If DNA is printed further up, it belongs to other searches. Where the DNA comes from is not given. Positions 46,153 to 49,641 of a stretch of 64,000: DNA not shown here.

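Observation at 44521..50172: Monocistronic 1883-aa CvpA-anchored giant protein built from about a dozen degenerate repeat modules, no recognisable family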

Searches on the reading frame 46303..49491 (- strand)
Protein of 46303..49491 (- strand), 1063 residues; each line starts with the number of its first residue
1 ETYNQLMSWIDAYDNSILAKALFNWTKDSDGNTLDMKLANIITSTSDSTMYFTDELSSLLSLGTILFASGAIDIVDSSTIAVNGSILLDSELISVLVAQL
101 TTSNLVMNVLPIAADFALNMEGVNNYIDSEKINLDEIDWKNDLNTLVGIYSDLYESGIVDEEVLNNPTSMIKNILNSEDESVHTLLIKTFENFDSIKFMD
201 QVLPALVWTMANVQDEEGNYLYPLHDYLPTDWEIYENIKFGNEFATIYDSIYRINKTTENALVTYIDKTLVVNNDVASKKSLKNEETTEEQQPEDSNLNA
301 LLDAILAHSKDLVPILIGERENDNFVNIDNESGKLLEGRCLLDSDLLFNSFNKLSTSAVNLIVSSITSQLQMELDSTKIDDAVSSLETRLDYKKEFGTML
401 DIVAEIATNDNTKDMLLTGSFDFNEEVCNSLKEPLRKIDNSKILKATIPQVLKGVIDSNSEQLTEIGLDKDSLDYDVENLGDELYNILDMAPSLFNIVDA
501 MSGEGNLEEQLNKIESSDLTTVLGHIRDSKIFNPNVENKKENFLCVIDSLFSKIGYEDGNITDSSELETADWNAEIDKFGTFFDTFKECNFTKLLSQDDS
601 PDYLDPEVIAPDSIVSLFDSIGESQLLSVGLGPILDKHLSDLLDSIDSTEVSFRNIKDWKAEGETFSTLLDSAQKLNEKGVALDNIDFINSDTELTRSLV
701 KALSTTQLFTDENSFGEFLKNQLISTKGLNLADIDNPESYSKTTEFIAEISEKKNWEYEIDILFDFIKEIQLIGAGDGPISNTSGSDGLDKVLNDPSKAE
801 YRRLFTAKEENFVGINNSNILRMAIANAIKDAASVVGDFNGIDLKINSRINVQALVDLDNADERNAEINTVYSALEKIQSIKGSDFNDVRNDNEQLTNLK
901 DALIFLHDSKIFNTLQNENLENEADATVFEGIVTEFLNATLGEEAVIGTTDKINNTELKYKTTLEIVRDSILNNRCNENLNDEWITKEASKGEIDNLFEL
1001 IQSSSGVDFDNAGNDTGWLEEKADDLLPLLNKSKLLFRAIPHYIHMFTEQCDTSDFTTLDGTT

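Call 62: search_protein_representatives(alignment_id=A6)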
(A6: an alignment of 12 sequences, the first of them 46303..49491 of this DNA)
Query: 12 sequences, 1059 profile positions. Proteins with E-value up to 0.001 (for the whole library): 301; up to 1e-10: 255; up to 1e-30: 226. The best 150 are listed.
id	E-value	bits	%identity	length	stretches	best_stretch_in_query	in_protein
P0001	0.0e+00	1390.4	-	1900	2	1-1059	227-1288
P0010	0.0e+00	1298.3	-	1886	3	1-1059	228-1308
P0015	0.0e+00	1226.6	-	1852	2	1-1059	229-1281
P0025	0.0e+00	1104.8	-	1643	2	1-1058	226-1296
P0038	0.0e+00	1087.0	-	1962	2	1-1055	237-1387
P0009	0.0e+00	1062.0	-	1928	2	2-1058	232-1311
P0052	0.0e+00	1026.0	-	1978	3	1-1054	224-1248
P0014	0.0e+00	1023.7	-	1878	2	1-1052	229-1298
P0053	2.2e-276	936.4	-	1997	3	1-1050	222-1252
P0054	7.3e-246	835.3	-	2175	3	2-1049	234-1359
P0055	1.4e-244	831.1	-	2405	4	1-1049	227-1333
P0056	5.9e-238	809.1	-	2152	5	1-1057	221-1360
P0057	5.8e-227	772.7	-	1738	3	2-1049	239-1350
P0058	5.5e-225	766.2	-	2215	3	1-1018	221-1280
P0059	2.0e-217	741.2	-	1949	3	1-885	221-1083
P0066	1.7e-178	612.2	-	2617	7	1-1055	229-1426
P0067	4.2e-178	610.9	-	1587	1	1-1056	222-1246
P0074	9.9e-164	563.4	-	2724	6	7-730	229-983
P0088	9.7e-139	480.6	-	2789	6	6-1015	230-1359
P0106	5.6e-123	428.4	-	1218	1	6-894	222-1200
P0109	3.9e-120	419.0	-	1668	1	5-1053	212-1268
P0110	1.0e-119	417.6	-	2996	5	2-948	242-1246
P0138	2.8e-105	369.8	-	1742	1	5-1052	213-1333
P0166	6.9e-90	318.9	-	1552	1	2-1047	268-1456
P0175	1.1e-85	305.0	-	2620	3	2-941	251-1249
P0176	4.5e-85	302.9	-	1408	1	1-1057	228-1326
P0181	9.1e-82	292.0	-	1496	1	33-1050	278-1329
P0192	4.7e-76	273.1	-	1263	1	2-784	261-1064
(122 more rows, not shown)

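Call 63: list_cluster_members(proteins=[P0066, P0088, P0110, P0067, P0109, P0166, P0176, P0181, P0138, P0055])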
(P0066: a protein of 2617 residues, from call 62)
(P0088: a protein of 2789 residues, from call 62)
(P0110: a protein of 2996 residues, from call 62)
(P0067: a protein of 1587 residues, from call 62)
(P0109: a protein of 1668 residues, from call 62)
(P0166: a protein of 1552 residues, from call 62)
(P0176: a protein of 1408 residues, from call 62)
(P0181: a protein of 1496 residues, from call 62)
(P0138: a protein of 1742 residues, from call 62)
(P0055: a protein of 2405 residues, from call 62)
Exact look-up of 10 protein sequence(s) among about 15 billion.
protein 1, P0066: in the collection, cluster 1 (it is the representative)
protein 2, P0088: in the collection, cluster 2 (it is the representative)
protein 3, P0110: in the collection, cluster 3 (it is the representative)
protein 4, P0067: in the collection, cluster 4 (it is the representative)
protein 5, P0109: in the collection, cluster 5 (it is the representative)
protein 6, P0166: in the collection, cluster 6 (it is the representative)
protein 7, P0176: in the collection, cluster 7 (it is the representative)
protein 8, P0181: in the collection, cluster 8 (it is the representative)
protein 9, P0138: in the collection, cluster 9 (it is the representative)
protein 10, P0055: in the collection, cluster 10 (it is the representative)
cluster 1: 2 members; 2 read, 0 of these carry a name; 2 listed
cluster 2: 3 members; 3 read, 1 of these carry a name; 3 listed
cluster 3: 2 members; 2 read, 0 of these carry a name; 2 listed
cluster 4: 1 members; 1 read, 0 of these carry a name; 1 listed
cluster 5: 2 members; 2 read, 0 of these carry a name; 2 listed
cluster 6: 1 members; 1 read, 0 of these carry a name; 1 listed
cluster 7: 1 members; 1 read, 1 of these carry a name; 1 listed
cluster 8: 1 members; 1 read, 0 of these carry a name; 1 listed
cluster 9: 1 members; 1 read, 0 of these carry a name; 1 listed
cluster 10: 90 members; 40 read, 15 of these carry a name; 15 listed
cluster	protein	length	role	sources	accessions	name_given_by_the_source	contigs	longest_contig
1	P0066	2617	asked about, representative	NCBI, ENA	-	-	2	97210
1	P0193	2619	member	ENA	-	-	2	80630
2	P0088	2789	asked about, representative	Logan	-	-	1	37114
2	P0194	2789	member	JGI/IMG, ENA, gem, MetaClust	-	\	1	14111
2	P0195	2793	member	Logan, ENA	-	-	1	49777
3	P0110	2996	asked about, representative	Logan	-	-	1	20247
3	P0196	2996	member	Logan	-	-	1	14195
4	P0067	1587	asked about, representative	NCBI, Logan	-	-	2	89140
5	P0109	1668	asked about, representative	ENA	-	-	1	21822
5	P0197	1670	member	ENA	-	-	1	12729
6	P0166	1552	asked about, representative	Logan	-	-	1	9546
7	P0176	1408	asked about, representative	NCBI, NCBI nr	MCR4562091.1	MAG: hypothetical protein K5694_02675, partial [Bacilli bacterium] | hypothetical protein [Bacilli bacterium]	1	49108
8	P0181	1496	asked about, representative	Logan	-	-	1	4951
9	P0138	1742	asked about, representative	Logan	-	-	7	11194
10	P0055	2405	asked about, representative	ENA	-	-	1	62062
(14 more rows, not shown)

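Call 64: search_protein_families(library=pfam, proteins=[P0110, P0088, P0074, P0192], max_evalue=0.01)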
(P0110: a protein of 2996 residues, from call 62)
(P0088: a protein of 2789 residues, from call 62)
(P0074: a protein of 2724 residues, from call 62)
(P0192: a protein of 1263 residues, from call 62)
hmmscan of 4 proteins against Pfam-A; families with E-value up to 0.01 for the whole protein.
P0110 (2996 aa): 0 families

P0088 (2789 aa): 0 families

P0074 (2724 aa): 0 families

P0192 (1263 aa): 0 families

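Call 82: find_homologous_proteins(query=A7, max_evalue=0.001)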
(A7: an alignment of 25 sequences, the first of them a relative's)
Query A7 (25 sequences) (1263 aa, profile of the alignment): 22 proteins with E <= 0.001 among 8000 candidates.
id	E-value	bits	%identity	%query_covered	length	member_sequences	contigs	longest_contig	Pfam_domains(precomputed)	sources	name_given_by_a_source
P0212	0.0e+0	1495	22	76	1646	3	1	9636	-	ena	-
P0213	0.0e+0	1032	31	92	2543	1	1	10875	-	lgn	-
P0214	3.9e-293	994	33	90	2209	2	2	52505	-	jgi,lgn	-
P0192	1.4e-289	983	100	100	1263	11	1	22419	-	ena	-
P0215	1.1e-280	953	30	95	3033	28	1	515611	-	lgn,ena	-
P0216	6.1e-280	951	30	92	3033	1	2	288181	-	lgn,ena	-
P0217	3.5e-277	941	30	95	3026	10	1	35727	-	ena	-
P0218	2.5e-276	939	29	95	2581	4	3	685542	-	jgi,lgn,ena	-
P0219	2.0e-267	909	32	95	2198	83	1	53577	-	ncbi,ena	-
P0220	7.0e-265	901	30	95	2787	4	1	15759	-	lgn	-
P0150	1.9e-261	889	27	96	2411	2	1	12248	-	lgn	-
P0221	1.7e-257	876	30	92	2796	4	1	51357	-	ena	-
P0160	5.3e-255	868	31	95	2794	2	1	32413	-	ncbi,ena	-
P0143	2.4e-252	859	30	92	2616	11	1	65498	-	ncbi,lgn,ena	-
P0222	2.3e-241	823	56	100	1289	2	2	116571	-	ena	-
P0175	6.9e-234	798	30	91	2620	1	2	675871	-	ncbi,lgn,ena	-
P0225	3.1e-192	660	44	99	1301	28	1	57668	-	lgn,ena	-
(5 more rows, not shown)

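Call 83: find_encoding_contigs(protein=P0175, flank=8000, max_places=1)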
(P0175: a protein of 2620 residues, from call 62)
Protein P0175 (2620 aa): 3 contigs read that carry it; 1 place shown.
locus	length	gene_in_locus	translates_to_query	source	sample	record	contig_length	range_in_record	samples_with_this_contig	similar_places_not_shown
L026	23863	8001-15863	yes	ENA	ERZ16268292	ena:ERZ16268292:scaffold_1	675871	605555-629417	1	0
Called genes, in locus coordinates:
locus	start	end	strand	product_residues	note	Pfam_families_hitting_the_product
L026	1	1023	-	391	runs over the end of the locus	PF12679:ABC2_membrane_2, PF12698:ABC2_membrane_3, PF01061:ABC2_membrane (weak)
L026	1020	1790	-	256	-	PF00005:ABC_tran, PF13304:AAA_21 (weak)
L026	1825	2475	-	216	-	PF00702:Hydrolase, PF12710:HAD, PF13419:HAD_2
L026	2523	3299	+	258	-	PF06541:ABC_trans_CmpB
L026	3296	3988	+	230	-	PF07947:YhhN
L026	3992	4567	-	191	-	PF01725:Ham1p_like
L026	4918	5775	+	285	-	PF12541:DUF3737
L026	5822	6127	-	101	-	PF00085:Thioredoxin, PF14595:Thioredoxin_9, PF08534:Redoxin (weak), PF13098:Thioredoxin_2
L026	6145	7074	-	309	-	PF05857:TraX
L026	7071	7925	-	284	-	PF02517:Rce1-like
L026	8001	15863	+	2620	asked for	-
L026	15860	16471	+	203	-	PF01205:Impact_N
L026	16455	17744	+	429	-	PF05195:AMP_N, PF00557:Peptidase_M24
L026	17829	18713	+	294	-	-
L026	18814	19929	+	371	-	PF18928:DUF5677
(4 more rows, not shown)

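Call 84: find_encoding_contigs(protein=P0225, flank=8000, max_places=1)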
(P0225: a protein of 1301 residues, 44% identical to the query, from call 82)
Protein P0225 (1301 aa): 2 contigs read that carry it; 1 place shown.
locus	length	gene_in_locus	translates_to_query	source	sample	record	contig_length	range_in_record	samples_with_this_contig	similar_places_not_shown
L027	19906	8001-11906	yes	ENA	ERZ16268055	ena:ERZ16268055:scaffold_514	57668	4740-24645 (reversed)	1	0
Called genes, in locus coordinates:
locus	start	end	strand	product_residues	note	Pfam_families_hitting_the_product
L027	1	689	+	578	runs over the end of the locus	PF00664:ABC_membrane, PF00005:ABC_tran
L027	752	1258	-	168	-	-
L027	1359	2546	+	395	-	-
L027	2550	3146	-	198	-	PF01725:Ham1p_like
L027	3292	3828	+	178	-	PF12682:Flavodoxin_4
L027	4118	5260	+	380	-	PF00248:Aldo_ket_red, PF13183:Fer4_8 (weak), PF13187:Fer4_9 (weak), PF00037:Fer4 (weak)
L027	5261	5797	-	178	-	PF00719:Pyrophosphatase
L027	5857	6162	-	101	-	PF00085:Thioredoxin, PF13728:TraF (weak), PF14595:Thioredoxin_9, PF13098:Thioredoxin_2 (weak)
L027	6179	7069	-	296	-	PF05857:TraX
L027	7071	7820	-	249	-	PF02517:Rce1-like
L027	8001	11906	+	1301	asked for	-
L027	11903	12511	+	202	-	PF01205:Impact_N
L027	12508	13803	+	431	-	PF05195:AMP_N, PF00557:Peptidase_M24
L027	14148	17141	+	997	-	PF12705:PDDEXK_1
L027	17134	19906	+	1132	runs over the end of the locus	PF00580:UvrD-helicase, PF13245:AAA_19 (weak), PF13361:UvrD_C, PF13538:UvrD_C_2 (faint)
